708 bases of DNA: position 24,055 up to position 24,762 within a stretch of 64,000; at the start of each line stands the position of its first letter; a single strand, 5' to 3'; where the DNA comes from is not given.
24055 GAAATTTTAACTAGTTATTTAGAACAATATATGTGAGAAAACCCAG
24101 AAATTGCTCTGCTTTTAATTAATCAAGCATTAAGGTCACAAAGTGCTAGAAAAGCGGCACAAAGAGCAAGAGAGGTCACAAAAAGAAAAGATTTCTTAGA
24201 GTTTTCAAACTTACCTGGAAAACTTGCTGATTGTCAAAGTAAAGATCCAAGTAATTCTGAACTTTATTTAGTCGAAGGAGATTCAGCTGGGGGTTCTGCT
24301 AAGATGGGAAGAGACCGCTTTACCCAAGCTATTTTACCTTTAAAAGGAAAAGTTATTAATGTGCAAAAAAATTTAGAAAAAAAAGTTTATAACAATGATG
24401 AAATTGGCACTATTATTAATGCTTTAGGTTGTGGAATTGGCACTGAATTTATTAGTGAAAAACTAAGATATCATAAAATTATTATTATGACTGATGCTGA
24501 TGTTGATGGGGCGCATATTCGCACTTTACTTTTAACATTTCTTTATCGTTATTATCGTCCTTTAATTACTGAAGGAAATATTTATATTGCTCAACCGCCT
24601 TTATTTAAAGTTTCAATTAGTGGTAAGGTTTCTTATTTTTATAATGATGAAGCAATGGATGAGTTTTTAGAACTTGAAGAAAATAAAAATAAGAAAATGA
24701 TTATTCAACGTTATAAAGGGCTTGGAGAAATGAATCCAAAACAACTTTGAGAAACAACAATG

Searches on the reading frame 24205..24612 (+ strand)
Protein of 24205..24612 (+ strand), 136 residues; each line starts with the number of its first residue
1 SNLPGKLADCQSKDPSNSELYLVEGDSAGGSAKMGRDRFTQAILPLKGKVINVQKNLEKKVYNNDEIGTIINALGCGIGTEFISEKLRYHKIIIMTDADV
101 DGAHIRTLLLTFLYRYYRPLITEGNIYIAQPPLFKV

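Call 44: find_related_loci(query=window:24205-24612:+, collection=genome_contigs, flank=500)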
Query seq(136 aa) (136 aa) in genome_contigs; peptide patterns used: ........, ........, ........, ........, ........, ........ (x = any residue, [..] = any of these).
600 stretches matched a pattern (row limit reached: there are more); 595 encode a relative of the query (tblastn E <= 1e-3); the best 80 are kept; 80 distinct loci.
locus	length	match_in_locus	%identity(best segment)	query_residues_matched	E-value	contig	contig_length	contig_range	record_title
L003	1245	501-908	70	1-136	1e-66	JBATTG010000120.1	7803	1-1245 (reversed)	MAG: Proteocatella sp. isolate MFD12161_ilm_asm_bin5 k127_15947, whole genome shotgun sequence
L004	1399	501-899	71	3-135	4e-65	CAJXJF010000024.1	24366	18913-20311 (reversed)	MAG TPA_asm: uncultured Nitratifractor sp. isolate ERR1163132_bin.8_MetaBAT_v2.12.1_MAG genome assembly, contig: NODE_26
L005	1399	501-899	70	3-135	1e-64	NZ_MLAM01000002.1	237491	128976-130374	Helicobacter sp. 11S02596-1 NODE_2_length_237491_cov_87.6052_ID_3, whole genome shotgun sequence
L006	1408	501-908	72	1-136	3e-64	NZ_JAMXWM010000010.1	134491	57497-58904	Sporolactobacillus shoreicorticis strain LMG 29111 10, whole genome shotgun sequence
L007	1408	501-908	71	1-136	3e-64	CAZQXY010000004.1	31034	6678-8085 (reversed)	MAG TPA_asm: uncultured Desulfovibrionaceae bacterium isolate binchicken_co39_542 genome assembly, contig: NODE_3495_len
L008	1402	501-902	72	3-136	3e-64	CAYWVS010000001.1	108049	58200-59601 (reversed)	MAG TPA_asm: uncultured Anaerovorax sp. isolate SRP242652_co1_53 genome assembly, contig: NODE_148_length_108049_cov_12.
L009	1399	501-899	70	3-135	2e-64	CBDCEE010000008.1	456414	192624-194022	MAG: Sulfurovaceae bacterium isolate d8b9733b-7bde-4c6a-847d-768f6c9f88b2 genome assembly, contig: ctg86766, whole genom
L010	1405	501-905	70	2-136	6e-64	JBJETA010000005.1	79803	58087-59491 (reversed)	MAG: Anaerovoracaceae bacterium isolate PUUB24_bin.035 NODE_107_length_79803_cov_6.618034, whole genome shotgun sequence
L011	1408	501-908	71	1-136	5e-64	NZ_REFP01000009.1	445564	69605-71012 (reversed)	Thermoactinomyces vulgaris strain DSM 43016 Ga0070019_103, whole genome shotgun sequence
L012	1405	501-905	70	2-136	3e-64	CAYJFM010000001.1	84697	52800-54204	MAG TPA_asm: uncultured Oscillospiraceae bacterium isolate ERP123703_co1_354 genome assembly, contig: NODE_206_length_84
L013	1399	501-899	68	3-135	6e-64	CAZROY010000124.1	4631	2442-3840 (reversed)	MAG TPA_asm: uncultured Sulfurovum sp. isolate binchicken_co219_255 genome assembly, contig: k141_531770, whole genome s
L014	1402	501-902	70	3-136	3e-64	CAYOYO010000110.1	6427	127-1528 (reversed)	MAG TPA_asm: uncultured Oscillospiraceae bacterium isolate SRP192927_co4_29 genome assembly, contig: NODE_32876_length_6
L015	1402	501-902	72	3-136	1e-63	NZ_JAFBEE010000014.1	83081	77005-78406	Alkaliphilus hydrothermalis strain DSM 25890 Ga0454045_14, whole genome shotgun sequence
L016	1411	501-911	69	1-136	2e-63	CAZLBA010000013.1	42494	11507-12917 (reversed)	MAG TPA_asm: uncultured Beijerinckia sp. isolate SRP193358_co1_606 genome assembly, contig: NODE_1726_length_42494_cov_5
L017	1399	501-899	70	3-135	1e-63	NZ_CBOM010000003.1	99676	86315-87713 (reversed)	Helicobacter pylori SA213A, whole genome shotgun sequence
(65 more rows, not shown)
